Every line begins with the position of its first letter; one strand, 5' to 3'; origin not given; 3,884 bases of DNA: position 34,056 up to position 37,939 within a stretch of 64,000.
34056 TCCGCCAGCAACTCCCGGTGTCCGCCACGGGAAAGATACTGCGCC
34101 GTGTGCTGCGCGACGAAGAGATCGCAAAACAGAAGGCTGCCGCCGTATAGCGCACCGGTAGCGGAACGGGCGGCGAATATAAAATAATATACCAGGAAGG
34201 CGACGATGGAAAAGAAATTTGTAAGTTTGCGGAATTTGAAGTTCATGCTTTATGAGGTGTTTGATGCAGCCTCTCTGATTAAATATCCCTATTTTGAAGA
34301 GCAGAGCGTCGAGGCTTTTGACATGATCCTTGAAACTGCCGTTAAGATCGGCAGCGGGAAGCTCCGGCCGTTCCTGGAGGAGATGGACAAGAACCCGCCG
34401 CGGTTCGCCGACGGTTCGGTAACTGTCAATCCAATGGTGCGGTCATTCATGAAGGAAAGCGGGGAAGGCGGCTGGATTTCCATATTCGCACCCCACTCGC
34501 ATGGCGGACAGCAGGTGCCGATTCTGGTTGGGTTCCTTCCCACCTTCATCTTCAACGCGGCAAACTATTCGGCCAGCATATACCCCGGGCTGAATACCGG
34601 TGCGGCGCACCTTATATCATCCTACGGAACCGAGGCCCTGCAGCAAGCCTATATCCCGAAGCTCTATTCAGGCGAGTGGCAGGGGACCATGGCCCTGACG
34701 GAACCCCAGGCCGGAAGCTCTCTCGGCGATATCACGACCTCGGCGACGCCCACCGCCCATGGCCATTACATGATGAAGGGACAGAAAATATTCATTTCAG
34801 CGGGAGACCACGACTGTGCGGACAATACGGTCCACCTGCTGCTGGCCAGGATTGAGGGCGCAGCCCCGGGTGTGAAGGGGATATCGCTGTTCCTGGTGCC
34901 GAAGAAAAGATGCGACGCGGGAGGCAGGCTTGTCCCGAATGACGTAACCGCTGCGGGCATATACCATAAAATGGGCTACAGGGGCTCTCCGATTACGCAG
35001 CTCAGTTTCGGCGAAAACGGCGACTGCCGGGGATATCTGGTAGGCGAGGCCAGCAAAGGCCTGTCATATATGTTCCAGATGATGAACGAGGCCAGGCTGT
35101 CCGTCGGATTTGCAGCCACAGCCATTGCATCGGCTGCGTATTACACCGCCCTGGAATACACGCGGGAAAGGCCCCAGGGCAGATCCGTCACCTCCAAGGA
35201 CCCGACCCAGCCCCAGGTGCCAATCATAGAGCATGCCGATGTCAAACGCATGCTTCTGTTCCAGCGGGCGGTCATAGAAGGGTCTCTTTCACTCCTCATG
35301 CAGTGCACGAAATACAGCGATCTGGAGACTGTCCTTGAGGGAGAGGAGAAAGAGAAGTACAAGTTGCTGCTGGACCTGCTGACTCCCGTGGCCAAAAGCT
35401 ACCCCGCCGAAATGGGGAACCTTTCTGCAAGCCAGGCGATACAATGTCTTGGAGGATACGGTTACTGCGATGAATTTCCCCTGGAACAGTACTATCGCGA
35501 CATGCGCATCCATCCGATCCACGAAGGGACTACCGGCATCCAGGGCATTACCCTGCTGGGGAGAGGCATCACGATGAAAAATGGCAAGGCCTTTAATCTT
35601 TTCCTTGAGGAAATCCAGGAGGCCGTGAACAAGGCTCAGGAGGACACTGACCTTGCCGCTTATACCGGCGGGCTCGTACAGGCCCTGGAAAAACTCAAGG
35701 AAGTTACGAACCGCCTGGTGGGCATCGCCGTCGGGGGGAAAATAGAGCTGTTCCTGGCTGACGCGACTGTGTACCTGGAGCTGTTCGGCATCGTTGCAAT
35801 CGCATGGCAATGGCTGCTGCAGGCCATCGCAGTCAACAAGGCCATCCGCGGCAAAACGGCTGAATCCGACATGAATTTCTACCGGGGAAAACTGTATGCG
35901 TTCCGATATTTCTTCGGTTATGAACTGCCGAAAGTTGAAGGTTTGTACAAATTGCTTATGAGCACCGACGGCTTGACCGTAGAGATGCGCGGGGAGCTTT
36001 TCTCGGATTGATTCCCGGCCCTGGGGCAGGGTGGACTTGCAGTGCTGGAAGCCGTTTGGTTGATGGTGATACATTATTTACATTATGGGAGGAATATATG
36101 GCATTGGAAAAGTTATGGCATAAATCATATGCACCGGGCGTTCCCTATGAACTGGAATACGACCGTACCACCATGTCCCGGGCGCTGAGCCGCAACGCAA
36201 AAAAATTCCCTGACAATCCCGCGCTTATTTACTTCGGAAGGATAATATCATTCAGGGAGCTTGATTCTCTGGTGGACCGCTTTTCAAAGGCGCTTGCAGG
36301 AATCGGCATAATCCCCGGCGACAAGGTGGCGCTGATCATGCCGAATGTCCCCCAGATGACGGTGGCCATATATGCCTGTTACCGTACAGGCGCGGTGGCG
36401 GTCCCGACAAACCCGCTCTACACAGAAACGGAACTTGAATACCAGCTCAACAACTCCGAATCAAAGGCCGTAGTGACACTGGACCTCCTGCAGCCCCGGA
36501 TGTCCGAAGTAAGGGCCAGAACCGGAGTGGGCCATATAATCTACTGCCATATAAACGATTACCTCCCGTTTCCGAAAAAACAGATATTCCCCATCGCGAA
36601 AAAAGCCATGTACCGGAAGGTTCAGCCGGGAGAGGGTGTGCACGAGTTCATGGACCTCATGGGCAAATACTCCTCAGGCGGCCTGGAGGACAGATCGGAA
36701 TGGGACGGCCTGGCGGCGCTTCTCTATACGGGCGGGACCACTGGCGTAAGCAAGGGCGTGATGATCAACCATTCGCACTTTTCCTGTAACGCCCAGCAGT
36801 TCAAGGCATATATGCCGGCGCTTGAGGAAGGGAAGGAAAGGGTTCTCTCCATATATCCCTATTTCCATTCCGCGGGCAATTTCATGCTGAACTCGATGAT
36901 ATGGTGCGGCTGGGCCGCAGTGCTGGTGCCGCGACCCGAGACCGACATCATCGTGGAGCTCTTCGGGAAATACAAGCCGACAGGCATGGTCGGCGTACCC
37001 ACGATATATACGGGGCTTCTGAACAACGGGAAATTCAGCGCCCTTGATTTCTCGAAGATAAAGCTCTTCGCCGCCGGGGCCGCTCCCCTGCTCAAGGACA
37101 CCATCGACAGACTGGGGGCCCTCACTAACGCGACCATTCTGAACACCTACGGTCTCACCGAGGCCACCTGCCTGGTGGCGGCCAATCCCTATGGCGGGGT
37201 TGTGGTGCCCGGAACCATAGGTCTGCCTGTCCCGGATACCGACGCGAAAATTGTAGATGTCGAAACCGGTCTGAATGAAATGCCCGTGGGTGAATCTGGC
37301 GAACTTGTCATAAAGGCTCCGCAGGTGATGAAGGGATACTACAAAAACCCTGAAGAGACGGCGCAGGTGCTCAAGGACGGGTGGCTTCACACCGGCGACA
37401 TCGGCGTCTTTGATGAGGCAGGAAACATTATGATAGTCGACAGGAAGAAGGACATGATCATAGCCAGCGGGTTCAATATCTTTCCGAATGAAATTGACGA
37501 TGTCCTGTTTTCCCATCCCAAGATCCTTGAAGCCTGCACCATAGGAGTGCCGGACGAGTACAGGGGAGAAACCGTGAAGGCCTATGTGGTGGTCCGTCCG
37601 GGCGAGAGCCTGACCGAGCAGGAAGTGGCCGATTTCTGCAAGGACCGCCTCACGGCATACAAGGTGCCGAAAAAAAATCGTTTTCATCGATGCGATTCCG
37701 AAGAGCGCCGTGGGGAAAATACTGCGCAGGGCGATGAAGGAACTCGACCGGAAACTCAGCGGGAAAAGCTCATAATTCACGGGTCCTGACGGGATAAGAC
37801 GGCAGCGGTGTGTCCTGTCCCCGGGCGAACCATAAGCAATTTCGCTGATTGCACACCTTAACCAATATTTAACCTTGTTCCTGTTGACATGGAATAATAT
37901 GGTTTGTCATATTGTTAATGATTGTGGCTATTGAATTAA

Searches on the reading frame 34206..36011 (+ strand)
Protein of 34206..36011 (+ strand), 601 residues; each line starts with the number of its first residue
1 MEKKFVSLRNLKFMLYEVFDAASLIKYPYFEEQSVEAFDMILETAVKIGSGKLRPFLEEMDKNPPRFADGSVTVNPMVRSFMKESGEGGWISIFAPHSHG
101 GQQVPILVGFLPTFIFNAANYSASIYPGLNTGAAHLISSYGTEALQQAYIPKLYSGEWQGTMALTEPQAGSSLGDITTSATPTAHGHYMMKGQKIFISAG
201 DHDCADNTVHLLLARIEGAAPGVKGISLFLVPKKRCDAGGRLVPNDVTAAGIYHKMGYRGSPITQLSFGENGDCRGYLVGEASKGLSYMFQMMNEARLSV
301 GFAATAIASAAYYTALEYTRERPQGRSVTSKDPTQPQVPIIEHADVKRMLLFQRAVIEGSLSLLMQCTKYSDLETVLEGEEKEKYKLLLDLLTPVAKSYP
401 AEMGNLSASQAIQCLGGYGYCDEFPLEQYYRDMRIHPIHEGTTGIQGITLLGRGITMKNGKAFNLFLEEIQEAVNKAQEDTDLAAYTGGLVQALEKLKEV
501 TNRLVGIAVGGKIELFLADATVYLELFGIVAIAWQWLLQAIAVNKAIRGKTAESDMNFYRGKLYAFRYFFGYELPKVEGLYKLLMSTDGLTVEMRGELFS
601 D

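Call 79: search_protein_families(library=pfam, proteins=[window:34206-36011:+], max_evalue=0.0001)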
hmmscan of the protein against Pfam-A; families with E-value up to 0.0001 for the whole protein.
window:34206-36011:+ (601 aa): 5 families
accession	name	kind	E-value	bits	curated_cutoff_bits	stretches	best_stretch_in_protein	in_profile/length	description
PF12806.12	Acyl-CoA_dh_C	-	5.1e-28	98.1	30.3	1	466-594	1-123/124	Acetyl-CoA dehydrogenase C-terminal like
PF00441.29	Acyl-CoA_dh_1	-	7.2e-19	68.9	22.4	1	284-448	2-143/150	Acyl-CoA dehydrogenase, C-terminal domain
PF02770.24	Acyl-CoA_dh_M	-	2.1e-13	50.7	33.3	1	162-268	2-94/97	Acyl-CoA dehydrogenase, middle domain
PF02771.21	Acyl-CoA_dh_N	-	4.1e-09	37.2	22.9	1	39-157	5-113/113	Acyl-CoA dehydrogenase, N-terminal domain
PF22924.1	ACOX_C_alpha1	-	5.8e-06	26.6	27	1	292-442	3-156/169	Acyl-CoA oxidase, C-alpha1 domain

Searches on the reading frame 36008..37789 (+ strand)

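Call 79: search_protein_families(library=pfam, proteins=[window:36008-37789:+], max_evalue=0.0001)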
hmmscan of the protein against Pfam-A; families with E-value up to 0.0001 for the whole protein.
window:36008-37789:+ (593 aa): 2 families
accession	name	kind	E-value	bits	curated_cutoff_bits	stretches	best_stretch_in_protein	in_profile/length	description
PF00501.34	AMP-binding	-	1.7e-87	294.2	29.9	1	61-445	2-384/384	AMP-binding enzyme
PF13193.12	AMP-binding_C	-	6.3e-15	56.3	24.5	1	495-559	1-65/76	AMP-binding enzyme C-terminal domain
